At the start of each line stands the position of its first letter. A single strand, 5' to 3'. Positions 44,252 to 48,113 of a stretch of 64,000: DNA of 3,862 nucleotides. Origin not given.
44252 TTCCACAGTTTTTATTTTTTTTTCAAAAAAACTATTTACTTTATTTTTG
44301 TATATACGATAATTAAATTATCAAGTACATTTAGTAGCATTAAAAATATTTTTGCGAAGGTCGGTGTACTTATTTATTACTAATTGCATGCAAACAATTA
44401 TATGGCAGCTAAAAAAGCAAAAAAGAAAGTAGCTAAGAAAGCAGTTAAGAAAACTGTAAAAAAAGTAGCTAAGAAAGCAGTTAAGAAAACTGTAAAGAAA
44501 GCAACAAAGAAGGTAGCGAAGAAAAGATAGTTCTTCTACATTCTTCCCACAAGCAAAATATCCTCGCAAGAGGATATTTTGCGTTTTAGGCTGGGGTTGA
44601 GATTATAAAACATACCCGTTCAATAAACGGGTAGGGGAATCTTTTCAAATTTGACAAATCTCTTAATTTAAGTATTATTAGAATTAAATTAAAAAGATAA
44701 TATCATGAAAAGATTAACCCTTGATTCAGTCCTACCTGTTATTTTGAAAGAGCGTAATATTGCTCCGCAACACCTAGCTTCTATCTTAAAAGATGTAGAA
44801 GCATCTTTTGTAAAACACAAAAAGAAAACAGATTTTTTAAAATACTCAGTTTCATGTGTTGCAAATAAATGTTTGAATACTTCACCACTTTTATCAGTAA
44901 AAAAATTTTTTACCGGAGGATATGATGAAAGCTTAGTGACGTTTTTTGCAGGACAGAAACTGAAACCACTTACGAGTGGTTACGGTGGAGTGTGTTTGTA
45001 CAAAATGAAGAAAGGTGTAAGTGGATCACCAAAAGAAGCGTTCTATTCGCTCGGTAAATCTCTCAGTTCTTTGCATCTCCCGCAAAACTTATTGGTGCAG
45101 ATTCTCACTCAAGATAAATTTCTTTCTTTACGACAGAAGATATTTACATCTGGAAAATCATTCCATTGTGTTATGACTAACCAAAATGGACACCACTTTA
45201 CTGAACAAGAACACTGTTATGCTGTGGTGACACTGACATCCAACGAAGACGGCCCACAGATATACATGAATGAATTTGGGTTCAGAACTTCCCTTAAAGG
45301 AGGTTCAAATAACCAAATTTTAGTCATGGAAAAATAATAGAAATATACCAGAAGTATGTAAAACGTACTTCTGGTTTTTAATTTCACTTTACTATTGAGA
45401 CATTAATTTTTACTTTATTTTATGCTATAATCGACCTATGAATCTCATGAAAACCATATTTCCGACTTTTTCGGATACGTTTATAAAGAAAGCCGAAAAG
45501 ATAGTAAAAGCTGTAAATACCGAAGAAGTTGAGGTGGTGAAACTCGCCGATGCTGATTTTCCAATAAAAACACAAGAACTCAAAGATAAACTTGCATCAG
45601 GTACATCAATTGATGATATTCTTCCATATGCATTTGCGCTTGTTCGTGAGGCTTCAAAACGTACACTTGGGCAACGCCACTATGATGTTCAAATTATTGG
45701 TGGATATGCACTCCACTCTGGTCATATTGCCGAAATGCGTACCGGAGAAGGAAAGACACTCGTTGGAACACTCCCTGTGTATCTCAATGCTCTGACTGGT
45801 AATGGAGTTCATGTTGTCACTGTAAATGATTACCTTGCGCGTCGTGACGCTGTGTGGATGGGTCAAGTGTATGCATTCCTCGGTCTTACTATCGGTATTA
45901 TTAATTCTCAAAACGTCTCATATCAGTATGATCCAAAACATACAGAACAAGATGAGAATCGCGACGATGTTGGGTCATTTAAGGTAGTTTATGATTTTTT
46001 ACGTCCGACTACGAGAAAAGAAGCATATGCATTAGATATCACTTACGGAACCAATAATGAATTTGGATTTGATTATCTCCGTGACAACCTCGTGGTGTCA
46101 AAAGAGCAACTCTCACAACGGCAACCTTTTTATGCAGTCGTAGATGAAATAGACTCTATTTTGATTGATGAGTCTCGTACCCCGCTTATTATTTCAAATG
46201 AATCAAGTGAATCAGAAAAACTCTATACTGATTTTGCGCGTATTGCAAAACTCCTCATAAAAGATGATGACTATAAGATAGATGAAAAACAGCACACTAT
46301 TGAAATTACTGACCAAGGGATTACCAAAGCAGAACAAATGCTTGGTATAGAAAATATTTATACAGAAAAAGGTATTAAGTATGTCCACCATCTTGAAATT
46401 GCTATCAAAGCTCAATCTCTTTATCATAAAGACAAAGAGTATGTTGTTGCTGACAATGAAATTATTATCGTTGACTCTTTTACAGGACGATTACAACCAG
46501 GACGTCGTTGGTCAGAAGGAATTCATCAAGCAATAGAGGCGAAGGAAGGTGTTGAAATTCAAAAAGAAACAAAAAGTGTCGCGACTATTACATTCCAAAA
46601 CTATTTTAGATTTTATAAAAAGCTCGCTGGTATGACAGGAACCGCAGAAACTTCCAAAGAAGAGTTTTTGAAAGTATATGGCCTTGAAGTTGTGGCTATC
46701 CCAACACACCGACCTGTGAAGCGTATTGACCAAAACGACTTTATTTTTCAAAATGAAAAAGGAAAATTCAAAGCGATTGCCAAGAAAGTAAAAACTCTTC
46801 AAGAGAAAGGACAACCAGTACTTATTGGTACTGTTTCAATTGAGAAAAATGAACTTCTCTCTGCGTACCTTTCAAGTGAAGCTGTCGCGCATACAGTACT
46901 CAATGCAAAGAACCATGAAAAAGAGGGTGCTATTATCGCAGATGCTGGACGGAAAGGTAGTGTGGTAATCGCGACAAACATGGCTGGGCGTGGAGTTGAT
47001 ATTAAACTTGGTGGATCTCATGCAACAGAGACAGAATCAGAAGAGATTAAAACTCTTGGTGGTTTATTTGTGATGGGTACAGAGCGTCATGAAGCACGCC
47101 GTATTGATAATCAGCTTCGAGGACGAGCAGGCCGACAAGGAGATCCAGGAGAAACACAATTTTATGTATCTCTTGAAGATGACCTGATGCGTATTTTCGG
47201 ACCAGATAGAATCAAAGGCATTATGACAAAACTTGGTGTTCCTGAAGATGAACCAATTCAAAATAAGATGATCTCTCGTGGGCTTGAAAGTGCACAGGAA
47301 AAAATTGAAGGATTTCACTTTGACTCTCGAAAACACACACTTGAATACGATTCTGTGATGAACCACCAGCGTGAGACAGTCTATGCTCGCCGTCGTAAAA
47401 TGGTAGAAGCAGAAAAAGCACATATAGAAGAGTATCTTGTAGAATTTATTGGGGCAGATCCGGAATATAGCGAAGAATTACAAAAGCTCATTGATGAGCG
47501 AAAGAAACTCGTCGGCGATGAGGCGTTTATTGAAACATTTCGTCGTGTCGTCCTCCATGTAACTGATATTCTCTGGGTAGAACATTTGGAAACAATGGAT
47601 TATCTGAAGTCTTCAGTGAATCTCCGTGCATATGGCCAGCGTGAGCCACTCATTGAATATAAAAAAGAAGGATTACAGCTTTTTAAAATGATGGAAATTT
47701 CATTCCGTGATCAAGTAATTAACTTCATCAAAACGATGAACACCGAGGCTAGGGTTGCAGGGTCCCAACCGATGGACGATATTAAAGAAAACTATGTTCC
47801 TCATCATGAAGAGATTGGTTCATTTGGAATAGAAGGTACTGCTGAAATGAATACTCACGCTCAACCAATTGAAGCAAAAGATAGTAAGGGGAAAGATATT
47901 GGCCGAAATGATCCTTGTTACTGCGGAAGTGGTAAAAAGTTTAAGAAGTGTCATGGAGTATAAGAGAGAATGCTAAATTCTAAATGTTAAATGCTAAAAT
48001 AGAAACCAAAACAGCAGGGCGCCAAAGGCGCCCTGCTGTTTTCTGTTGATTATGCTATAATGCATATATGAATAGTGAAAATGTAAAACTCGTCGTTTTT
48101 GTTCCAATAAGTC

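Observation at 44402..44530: Unannotated 42-aa Lys/Ala-rich histone-H1-like protein with an internal tandem duplication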

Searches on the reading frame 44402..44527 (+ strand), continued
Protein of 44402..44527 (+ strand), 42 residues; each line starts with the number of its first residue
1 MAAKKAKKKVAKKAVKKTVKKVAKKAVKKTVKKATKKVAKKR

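Call 63: search_protein_representatives(alignment_id=A3)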
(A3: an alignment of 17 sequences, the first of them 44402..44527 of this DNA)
Query: 17 sequences, 62 profile positions. Proteins with E-value up to 0.001 (for the whole library): 146; up to 1e-10: 7; up to 1e-30: 0. The best 146 are listed.
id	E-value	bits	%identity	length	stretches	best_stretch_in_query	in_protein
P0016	2.2e-13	66.4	-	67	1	4-62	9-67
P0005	6.3e-13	64.9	-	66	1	1-62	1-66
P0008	1.2e-12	64.0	-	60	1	1-62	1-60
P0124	4.1e-12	62.3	-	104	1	1-62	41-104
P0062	7.0e-12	61.6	-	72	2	5-62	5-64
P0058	8.0e-12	61.4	-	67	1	6-62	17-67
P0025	1.9e-11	60.2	-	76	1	7-62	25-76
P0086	2.7e-10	56.5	-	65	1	7-62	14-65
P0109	3.3e-10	56.2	-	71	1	6-62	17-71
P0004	8.8e-10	54.9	-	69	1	2-62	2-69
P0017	1.5e-09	54.1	-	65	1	1-62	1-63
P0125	9.7e-09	51.5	-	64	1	10-57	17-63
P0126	3.1e-08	49.9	-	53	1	17-57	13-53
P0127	4.4e-08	49.4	-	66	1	11-61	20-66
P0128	6.5e-08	48.9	-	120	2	21-61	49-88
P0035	2.4e-05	40.6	-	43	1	33-62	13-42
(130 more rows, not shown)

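Call 69: search_protein_families(library=pfam, alignment_id=A3, max_evalue=1)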
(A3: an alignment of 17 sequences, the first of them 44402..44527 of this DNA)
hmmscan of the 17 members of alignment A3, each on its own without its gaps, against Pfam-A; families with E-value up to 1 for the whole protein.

A. member 1, window:44402-44527:+ (42 aa): 2 families
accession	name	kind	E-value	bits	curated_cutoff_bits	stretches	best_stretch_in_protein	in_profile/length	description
PF14850.11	Pro_dh-DNA_bdg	-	0.63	11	27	1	6-40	76-110/112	DNA-binding domain of Proline dehydrogenase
PF22734.1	NNH2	-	0.81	9.8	27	1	2-38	5-41/181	NACHT N-terminal Helical domain 2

B. families by the number of members that match (of 17 scanned): 25 families
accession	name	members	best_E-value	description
PF14196.11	ATC_hydrolase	6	0.1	L-2-amino-thiazoline-4-carboxylic acid hydrolase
PF22734.1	NNH2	5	0.012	NACHT N-terminal Helical domain 2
PF14850.11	Pro_dh-DNA_bdg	5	0.082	DNA-binding domain of Proline dehydrogenase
PF21796.3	Cac1_C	2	0.11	Chromatin assembly factor 1 subunit Cac1, C-terminal domain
PF22022.2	Phage_int_M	1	0.003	Phage integrase central domain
PF10627.14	CsgE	1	0.005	Curli assembly protein CsgE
PF13361.12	UvrD_C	1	0.0098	UvrD-like helicase C-terminal domain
PF08982.17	AtaL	1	0.014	Acetylaranotin biosynthesis cluster protein L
PF18659.6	CelTOS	1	0.018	Cell-traversal protein for ookinetes and sporozoites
PF01968.24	Hydantoinase_A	1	0.02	Hydantoinase/oxoprolinase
PF01515.24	PTA_PTB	1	0.022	Phosphate acetyl/butaryl transferase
PF04888.17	SseC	1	0.038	Secretion system effector C (SseC) like family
PF00986.26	DNA_gyraseB_C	1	0.042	DNA gyrase B subunit, carboxyl terminus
PF06763.17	Minor_tail_Z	1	0.043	Prophage minor tail protein Z (GPZ)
PF04753.17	Corona_NS12-7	1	0.067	Coronavirus non-structural protein NS12.7 family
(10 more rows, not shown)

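Call 73: find_encoding_contigs(protein=P0014, flank=3000, max_places=2)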
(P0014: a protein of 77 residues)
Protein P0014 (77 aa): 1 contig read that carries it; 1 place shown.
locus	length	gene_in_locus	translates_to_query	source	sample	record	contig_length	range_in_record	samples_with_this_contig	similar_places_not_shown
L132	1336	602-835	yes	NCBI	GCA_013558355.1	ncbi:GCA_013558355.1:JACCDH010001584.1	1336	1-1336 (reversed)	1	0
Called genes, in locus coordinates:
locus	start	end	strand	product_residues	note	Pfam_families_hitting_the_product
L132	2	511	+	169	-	?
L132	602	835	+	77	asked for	-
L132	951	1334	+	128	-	?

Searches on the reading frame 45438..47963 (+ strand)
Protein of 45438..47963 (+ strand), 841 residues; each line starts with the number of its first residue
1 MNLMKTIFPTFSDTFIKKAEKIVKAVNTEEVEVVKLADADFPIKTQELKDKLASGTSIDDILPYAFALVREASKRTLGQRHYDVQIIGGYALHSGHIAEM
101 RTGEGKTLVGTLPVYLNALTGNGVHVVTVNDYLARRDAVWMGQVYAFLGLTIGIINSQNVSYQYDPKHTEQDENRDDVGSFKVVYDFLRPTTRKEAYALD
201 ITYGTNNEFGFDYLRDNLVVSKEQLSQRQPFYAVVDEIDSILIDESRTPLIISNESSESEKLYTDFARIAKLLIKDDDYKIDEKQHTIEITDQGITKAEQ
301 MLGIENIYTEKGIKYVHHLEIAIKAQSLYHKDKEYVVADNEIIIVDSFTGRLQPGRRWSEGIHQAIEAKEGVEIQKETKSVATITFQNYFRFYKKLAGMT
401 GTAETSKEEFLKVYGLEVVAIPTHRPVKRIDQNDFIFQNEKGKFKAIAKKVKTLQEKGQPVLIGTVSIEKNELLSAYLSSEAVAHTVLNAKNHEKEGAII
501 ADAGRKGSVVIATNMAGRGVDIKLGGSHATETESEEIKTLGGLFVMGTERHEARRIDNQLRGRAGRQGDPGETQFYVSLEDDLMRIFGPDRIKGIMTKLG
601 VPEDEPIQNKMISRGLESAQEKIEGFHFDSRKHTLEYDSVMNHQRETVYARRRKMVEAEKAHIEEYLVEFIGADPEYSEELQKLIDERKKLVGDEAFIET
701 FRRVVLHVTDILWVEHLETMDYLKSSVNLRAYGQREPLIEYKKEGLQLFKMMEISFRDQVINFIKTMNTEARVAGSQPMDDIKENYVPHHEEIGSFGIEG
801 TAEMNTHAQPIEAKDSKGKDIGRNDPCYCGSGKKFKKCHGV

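Call 10: search_protein_families(library=pfam, proteins=[window:45438-47963:+], max_evalue=1)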
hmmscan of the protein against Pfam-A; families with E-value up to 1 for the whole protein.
window:45438-47963:+ (841 aa): 7 families
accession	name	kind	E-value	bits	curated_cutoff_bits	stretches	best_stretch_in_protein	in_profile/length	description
PF07517.20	SecA_DEAD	-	3.2e-117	391.4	24.6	1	7-410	4-289/290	SecA DEAD-like domain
PF21090.3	P-loop_SecA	-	8.3e-79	264.4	27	2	426-533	1-108/205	SecA P-loop domain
PF07516.18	SecA_SW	-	6.2e-41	141.1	26.7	2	678-765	112-197/200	SecA Wing and Scaffold domain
PF01043.26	SecA_PP_bind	-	7e-40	136.5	23.5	1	259-367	2-110/110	SecA preprotein cross-linking domain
PF02810.21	SEC-C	-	1.4e-08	34.9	20.4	1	823-840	1-18/19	SEC-C motif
PF00271.37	Helicase_C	-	0.0013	19.4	23.5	1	444-567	3-109/110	Helicase conserved C-terminal domain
PF14889.11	PBP-Tp47_a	-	0.073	13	25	1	280-349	90-156/164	Penicillin-binding protein Tp47 domain a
